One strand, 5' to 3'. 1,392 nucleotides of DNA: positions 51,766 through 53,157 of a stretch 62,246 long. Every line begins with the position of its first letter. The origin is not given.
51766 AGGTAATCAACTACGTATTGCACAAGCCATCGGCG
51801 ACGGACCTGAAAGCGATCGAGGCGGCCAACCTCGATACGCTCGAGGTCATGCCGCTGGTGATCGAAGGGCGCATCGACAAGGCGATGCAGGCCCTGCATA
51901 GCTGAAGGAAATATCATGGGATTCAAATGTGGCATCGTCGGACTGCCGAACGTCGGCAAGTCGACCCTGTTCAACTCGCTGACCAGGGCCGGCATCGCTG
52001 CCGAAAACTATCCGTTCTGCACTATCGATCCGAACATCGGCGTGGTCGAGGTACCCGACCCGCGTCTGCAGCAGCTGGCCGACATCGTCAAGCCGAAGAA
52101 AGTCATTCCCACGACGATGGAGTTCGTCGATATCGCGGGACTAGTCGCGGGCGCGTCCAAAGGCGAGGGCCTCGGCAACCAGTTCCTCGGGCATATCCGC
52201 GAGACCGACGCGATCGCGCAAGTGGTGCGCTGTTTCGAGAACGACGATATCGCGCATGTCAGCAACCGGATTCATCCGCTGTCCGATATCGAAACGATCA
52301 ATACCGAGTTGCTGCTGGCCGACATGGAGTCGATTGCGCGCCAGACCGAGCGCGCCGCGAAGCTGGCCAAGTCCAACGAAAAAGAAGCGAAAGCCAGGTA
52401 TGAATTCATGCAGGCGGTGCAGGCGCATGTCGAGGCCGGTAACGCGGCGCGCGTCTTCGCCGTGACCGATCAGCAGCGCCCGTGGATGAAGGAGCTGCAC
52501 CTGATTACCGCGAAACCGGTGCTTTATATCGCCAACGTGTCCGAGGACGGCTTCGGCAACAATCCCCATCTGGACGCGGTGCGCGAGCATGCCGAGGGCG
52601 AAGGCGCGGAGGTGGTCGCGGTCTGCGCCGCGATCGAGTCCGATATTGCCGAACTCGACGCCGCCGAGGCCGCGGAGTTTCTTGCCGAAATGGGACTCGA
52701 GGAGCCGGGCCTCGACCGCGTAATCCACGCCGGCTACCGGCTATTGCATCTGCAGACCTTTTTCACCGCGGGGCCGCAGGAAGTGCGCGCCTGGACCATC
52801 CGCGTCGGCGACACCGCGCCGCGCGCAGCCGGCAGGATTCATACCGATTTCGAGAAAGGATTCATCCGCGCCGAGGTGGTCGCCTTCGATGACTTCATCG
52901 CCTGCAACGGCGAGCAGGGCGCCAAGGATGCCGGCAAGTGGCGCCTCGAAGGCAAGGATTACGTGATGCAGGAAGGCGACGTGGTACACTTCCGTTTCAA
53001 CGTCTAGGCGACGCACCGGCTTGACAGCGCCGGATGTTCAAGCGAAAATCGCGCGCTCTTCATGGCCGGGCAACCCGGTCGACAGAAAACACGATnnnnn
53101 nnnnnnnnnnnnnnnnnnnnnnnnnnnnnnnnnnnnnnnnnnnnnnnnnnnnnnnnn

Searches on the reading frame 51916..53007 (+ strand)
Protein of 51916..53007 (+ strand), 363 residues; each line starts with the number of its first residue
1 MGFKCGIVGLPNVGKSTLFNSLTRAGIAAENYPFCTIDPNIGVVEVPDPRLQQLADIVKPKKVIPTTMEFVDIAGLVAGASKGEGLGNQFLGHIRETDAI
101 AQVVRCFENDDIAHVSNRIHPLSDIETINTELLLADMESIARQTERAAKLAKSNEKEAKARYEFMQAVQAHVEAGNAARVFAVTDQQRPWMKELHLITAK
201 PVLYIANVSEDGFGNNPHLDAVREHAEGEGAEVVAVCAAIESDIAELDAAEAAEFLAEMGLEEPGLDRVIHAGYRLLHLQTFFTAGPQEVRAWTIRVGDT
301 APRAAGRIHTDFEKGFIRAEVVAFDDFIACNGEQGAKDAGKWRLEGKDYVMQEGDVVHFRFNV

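Call 64: search_protein_families(library=pfam, proteins=[window:51916-53007:+])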
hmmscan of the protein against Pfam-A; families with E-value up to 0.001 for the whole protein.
window:51916-53007:+ (363 aa): 3 families
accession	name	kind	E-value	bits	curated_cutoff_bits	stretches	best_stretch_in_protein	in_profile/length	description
PF06071.19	YchF-GTPase_C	-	1.5e-39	134.4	27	1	279-362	1-84/84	Protein of unknown function (DUF933)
PF01926.29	MMR_HSR1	-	2.4e-21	76.4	21.9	1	5-119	2-96/113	50S ribosome-binding GTPase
PF02421.24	FeoB_N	-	3e-07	30.5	27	1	5-48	3-46/156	Ferrous iron transport protein B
